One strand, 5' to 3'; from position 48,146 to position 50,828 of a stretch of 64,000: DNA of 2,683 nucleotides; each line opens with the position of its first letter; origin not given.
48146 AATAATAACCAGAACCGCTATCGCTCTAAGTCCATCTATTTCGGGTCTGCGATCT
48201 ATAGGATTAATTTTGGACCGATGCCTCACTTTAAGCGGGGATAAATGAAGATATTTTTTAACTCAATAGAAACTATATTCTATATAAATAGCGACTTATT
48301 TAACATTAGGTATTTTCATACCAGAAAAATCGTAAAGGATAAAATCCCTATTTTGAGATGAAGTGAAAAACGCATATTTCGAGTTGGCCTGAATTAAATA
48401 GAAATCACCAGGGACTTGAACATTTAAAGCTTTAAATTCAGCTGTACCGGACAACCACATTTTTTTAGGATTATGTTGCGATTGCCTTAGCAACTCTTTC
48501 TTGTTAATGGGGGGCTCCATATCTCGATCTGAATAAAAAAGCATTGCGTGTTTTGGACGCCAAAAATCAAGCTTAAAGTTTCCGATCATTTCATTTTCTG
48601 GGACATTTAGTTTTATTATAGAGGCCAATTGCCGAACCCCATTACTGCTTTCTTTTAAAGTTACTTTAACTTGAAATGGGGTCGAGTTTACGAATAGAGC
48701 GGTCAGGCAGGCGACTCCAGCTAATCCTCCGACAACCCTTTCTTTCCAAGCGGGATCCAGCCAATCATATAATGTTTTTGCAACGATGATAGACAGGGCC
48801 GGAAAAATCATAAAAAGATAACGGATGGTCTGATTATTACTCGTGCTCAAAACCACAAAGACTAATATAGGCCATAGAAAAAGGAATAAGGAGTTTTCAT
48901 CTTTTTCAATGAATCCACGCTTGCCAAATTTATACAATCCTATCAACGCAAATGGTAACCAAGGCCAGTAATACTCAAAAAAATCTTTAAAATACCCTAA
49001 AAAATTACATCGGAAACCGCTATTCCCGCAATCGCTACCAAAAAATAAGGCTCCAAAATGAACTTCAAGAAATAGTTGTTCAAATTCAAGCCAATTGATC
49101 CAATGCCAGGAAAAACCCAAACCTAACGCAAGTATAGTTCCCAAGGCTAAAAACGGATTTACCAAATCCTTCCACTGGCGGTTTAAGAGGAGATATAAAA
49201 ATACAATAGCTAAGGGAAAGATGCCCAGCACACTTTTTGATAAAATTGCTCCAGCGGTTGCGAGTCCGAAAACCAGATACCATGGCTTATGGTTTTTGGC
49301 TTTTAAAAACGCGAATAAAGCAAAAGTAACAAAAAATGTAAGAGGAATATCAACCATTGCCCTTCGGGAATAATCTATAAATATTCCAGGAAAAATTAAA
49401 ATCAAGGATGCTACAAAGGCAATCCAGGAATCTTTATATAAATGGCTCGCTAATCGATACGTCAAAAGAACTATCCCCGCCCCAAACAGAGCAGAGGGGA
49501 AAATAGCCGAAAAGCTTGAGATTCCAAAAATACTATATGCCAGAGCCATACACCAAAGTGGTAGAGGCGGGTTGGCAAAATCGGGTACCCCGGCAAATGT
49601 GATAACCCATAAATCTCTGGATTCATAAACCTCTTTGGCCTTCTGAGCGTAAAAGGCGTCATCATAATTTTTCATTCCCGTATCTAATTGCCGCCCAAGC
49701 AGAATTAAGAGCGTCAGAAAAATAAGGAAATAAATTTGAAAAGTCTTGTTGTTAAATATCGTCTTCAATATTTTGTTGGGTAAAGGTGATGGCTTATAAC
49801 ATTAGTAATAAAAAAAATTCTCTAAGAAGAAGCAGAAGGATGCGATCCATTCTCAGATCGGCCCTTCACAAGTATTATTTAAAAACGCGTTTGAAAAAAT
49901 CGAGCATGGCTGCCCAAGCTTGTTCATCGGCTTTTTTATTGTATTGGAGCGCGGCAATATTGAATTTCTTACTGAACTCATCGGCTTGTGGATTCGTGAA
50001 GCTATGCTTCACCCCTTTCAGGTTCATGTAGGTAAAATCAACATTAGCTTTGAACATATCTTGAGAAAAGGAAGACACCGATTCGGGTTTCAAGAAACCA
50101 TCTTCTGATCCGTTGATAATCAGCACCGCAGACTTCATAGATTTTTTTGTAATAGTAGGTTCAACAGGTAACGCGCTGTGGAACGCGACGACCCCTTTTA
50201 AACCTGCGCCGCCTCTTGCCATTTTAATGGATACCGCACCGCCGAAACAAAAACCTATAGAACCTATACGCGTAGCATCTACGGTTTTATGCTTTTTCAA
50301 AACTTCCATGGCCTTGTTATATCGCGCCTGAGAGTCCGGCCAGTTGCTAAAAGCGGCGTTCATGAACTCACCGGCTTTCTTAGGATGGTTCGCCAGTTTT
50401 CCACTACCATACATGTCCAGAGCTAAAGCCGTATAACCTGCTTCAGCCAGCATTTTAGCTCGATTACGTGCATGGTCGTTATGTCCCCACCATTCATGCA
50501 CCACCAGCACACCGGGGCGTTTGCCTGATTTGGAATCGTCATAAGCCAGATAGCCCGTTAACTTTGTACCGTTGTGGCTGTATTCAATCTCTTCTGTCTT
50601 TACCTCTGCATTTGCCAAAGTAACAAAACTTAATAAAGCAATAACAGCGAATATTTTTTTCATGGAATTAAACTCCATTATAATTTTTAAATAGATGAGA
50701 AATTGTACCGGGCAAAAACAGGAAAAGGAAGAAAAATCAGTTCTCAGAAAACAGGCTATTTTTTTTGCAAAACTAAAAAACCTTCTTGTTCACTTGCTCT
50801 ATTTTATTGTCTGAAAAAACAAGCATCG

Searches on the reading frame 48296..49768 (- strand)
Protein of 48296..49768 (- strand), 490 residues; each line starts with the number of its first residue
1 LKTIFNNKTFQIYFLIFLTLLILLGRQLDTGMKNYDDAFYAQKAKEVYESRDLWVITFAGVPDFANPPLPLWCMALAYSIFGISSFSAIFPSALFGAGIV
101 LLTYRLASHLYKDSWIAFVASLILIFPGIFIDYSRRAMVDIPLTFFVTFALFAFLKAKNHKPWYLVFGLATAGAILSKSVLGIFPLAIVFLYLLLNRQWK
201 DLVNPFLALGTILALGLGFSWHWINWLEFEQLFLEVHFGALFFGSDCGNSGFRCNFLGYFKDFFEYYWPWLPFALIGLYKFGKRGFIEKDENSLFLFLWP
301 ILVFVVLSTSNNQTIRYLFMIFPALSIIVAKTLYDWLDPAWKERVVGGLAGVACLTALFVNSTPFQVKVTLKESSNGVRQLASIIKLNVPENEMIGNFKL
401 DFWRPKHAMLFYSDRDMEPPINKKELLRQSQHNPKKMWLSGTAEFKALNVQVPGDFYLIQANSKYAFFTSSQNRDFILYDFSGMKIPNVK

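Call 14: search_protein_families(library=pfam, proteins=[window:48296-49768:-], max_evalue=0.001)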
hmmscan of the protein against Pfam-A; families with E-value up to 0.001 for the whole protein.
window:48296-49768:- (490 aa): 2 families
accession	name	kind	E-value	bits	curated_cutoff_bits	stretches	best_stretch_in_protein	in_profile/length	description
PF13231.12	PMT_2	-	4.3e-20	73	26.1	1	66-220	2-155/160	Dolichyl-phosphate-mannose-protein mannosyltransferase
PF02366.24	PMT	-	2.3e-17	63.8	22.7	1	38-203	33-209/245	Dolichyl-phosphate-mannose-protein mannosyltransferase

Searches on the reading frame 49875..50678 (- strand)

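Call 59: search_protein_families(library=pfam, proteins=[window:49875-50678:-], max_evalue=0.001)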
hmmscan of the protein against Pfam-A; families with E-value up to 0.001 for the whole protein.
window:49875-50678:- (267 aa): 7 families
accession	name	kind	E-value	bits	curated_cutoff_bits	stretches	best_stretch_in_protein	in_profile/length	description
PF01738.24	DLH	-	2.1e-45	155.4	21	1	41-265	2-216/217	Dienelactone hydrolase family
PF12740.14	PETase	-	1.9e-07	31.2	28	1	42-242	42-227/263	PET hydrolase-like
PF12695.13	Abhydrolase_5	-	5.2e-07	30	27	1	121-226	44-141/164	Alpha/beta hydrolase family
PF00326.27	Peptidase_S9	-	1.1e-06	28.8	22.6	0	71-153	4-81/213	Prolyl oligopeptidase family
PF05448.18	AXE1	-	6.9e-05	22.2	21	1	31-165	59-205/321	Acetyl xylan esterase (AXE1)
PF02230.22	Abhydrolase_2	-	0.00013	22.3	23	1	130-229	99-203/217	Phospholipase/Carboxylesterase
PF08840.17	BAAT_C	-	0.00028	21.4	20.9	0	120-166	6-52/210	BAAT / Acyl-CoA thioester hydrolase C terminal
